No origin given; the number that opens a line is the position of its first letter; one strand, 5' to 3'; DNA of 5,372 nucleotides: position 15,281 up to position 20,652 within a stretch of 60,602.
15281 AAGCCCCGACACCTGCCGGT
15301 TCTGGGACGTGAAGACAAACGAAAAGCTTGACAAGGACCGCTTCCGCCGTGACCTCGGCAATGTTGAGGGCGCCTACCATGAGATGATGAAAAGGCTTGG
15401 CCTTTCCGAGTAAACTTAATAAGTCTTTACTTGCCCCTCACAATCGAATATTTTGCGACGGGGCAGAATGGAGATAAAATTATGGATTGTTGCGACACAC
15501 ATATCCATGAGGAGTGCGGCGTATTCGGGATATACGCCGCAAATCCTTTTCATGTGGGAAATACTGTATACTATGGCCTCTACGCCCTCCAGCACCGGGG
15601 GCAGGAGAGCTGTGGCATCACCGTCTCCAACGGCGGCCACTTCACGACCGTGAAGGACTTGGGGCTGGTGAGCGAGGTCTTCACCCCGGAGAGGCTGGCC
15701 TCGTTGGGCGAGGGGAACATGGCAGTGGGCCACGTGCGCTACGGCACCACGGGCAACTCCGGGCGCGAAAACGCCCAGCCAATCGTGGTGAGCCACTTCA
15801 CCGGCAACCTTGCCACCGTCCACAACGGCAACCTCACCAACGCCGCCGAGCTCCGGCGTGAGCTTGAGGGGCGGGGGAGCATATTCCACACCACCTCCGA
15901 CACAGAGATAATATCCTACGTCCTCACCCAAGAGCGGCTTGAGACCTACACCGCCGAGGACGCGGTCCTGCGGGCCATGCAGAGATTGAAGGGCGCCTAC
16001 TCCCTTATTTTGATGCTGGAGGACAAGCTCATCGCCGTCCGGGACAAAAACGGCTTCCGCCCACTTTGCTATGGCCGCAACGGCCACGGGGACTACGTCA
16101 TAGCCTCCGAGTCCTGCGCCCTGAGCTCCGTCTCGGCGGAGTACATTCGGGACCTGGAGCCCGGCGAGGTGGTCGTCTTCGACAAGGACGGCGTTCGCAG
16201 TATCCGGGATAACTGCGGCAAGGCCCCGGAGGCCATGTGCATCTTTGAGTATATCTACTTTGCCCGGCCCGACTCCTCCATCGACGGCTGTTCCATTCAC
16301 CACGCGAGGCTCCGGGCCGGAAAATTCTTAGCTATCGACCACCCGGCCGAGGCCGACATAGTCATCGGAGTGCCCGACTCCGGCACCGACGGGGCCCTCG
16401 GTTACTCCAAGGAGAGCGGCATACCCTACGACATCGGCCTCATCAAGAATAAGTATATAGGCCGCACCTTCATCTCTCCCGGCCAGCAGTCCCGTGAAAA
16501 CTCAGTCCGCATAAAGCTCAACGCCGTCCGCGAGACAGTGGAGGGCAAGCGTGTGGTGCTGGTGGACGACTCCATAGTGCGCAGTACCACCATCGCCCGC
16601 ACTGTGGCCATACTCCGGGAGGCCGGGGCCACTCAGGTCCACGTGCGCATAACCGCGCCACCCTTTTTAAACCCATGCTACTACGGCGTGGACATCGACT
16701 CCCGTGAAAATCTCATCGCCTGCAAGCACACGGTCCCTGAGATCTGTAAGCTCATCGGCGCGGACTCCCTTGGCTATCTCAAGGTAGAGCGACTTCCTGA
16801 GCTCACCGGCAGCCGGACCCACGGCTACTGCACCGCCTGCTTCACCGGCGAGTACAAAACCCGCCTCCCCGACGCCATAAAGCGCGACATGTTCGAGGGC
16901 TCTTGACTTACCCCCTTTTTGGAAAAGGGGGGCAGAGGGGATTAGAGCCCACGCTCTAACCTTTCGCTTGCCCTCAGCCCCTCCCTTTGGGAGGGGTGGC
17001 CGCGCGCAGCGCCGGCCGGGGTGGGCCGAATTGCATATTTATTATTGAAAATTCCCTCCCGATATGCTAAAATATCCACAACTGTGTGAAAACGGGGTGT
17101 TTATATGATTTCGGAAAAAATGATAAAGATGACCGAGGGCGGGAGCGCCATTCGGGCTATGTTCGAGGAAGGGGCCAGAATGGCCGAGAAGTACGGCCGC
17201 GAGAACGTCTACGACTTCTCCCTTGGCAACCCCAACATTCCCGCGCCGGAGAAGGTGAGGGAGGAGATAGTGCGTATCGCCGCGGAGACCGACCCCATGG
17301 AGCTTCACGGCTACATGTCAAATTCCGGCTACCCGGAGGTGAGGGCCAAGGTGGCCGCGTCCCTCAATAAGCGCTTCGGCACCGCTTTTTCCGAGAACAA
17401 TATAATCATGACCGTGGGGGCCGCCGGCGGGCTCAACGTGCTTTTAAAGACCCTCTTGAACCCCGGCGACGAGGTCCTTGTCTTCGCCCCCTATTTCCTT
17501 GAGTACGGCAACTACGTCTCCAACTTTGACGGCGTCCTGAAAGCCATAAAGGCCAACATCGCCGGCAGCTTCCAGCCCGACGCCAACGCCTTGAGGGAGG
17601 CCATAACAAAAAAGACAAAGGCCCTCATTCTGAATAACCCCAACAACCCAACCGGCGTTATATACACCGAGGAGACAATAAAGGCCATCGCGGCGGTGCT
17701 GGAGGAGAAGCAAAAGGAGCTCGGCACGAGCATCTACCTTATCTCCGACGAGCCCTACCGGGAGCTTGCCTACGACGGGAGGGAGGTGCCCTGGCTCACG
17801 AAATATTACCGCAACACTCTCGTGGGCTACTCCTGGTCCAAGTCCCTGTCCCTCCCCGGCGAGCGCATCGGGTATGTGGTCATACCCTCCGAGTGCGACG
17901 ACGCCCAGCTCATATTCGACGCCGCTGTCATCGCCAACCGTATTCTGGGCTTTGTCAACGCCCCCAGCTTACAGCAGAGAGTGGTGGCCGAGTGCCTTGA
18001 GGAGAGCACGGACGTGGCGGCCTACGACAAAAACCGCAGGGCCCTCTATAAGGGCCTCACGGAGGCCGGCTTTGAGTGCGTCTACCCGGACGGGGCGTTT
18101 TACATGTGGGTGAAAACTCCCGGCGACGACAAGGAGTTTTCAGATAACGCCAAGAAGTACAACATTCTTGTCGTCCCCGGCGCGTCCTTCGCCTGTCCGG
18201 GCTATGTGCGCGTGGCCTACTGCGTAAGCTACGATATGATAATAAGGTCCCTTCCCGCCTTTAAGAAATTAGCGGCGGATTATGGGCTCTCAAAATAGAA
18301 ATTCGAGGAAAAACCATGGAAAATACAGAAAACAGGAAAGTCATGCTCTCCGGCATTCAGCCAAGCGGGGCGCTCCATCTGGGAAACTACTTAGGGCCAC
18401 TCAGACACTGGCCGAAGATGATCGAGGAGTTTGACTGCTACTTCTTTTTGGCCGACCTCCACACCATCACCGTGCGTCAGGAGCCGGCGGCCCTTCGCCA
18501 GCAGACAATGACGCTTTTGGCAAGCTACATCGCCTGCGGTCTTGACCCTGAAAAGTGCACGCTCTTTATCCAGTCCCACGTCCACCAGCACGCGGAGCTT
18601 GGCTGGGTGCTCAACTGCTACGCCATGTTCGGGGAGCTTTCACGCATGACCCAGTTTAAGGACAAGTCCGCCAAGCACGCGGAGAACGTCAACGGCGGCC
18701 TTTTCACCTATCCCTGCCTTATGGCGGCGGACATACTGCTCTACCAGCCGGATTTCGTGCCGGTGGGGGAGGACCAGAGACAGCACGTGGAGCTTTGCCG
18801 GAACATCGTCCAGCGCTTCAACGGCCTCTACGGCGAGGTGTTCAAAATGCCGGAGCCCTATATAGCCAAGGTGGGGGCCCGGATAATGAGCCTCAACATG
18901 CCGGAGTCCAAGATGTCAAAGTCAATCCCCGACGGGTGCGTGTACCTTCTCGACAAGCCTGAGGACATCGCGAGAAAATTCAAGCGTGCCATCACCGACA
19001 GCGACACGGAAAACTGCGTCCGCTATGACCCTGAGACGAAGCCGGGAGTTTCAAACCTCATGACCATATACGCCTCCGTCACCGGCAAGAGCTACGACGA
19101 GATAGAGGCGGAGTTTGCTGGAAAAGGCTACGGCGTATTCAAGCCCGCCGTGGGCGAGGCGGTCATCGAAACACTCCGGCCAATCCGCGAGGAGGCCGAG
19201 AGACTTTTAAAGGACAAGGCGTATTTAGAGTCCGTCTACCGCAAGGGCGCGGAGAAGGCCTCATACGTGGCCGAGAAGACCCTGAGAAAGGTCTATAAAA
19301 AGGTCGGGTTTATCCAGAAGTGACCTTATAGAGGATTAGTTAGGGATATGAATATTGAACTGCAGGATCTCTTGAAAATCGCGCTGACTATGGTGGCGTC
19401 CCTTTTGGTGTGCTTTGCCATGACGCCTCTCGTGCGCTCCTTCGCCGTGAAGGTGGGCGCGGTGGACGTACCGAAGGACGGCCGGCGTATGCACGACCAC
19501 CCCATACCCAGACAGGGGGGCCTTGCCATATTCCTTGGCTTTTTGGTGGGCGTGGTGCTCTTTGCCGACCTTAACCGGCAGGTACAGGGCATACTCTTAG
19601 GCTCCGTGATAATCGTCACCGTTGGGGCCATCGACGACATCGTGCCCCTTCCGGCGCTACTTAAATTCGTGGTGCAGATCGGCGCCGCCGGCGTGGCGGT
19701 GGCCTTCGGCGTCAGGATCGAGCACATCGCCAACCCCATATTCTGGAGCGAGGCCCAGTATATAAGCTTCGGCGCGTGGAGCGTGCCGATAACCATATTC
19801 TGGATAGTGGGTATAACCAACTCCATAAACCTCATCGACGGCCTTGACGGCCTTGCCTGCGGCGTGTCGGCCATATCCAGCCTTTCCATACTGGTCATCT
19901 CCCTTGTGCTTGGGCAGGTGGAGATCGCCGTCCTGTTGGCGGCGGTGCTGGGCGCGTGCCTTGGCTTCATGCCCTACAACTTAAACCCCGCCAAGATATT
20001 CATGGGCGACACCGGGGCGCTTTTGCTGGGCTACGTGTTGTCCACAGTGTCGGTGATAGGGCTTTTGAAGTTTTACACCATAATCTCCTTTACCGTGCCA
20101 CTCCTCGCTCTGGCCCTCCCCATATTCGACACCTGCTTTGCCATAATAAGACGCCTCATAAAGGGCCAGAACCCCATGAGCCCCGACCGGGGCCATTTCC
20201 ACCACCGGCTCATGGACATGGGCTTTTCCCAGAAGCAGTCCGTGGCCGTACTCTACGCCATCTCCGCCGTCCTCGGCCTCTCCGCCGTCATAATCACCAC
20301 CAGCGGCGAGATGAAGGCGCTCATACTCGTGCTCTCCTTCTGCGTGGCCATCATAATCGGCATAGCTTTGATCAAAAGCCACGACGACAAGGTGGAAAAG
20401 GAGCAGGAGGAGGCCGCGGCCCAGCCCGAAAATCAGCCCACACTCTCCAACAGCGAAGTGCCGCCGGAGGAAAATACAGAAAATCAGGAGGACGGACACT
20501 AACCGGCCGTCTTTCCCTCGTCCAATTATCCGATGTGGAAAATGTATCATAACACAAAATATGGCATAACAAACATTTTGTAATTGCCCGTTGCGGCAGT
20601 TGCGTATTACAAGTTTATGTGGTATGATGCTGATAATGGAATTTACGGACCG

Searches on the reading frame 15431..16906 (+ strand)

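Call 73: search_protein_families(library=pfam, proteins=[window:15431-16906:+], max_evalue=0.00001)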
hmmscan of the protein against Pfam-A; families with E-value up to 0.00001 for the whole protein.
window:15431-16906:+ (491 aa): 3 families
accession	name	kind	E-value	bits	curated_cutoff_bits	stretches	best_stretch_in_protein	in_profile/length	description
PF13522.11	GATase_6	-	5.4e-20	72.2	27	1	93-227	8-130/130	Glutamine amidotransferase domain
PF13537.11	GATase_7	-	7.5e-20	71.6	25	1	113-231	11-121/123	Glutamine amidotransferase domain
PF00156.33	Pribosyltran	-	3.7e-07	30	26.3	1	303-405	21-120/158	Phosphoribosyl transferase domain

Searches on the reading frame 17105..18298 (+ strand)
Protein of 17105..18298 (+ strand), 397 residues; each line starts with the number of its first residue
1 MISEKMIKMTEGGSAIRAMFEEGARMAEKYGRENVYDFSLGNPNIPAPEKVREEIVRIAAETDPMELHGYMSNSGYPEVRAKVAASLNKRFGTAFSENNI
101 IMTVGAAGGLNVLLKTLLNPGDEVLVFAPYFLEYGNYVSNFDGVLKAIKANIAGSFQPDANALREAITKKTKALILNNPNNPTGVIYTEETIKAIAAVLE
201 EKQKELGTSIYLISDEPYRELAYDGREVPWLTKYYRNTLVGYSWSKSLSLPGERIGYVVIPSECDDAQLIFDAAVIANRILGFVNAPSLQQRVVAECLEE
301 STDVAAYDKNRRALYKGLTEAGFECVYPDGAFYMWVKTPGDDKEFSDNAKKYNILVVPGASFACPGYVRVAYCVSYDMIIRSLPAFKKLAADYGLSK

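Call 73: search_protein_families(library=pfam, proteins=[window:17105-18298:+], max_evalue=0.00001)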
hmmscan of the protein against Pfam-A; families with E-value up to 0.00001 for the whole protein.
window:17105-18298:+ (397 aa): 1 family
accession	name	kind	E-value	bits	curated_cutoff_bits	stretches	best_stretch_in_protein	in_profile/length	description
PF00155.27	Aminotran_1_2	-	1.5e-54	186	19.7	1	35-374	3-349/361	Aminotransferase class I and II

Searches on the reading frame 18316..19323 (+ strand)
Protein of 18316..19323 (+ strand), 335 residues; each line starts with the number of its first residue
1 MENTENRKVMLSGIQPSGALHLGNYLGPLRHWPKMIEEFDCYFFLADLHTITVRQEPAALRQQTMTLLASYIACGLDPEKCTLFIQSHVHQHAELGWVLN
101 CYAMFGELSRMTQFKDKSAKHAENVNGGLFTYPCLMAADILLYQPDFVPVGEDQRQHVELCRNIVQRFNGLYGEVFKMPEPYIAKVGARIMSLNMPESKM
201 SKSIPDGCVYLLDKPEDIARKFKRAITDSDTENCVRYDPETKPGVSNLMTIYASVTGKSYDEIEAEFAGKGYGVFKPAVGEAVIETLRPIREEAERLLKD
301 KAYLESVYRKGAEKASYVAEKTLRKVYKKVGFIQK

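Call 73: search_protein_families(library=pfam, proteins=[window:18316-19323:+], max_evalue=0.00001)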
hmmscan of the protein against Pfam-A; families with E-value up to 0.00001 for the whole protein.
window:18316-19323:+ (335 aa): 1 family
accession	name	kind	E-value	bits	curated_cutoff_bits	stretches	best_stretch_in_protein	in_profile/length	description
PF00579.31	tRNA-synt_1b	-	1.8e-76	257.7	21.1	1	7-287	5-291/292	tRNA synthetases class I (W and Y)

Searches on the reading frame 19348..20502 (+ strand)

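Call 73: search_protein_families(library=pfam, proteins=[window:19348-20502:+], max_evalue=0.00001)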
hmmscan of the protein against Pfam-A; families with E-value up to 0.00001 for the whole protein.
window:19348-20502:+ (384 aa): 1 family
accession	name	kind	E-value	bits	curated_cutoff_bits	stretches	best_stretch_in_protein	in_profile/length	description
PF00953.26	Glycos_transf_4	-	1e-40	139.8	27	1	81-237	3-158/160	Glycosyl transferase family 4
